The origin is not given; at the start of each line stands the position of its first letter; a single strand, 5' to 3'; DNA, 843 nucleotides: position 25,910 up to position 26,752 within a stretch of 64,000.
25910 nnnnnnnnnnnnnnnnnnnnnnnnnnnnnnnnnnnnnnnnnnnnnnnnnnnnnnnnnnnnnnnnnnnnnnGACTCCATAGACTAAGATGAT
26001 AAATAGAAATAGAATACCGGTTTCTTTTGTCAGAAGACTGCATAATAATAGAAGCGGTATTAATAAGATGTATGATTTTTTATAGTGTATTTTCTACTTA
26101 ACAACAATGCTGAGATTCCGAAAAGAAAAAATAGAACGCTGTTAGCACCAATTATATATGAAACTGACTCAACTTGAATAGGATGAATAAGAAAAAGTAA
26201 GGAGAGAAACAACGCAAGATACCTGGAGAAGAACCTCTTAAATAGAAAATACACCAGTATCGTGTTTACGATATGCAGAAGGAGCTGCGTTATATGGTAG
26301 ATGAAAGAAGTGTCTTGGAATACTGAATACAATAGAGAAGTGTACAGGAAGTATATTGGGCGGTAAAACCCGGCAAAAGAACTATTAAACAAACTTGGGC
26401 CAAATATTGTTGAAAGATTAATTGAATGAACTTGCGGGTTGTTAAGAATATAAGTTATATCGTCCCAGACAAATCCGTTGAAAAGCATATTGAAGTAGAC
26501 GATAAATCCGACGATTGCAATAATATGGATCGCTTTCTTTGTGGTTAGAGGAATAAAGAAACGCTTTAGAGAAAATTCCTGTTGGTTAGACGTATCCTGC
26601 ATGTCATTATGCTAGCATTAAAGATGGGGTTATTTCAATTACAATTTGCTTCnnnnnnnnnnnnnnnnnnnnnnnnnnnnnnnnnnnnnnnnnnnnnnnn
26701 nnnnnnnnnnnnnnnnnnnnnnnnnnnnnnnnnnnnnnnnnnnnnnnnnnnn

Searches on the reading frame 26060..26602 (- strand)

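Call 88: search_protein_families(library=pfam, proteins=[window:26060-26602:-], max_evalue=0.0001)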
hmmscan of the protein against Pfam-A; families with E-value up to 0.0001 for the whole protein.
window:26060-26602:- (180 aa): 1 family
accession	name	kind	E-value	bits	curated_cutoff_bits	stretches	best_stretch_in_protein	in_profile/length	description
PF13231.12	PMT_2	-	1.9e-05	25.4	26.1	1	82-179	4-99/160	Dolichyl-phosphate-mannose-protein mannosyltransferase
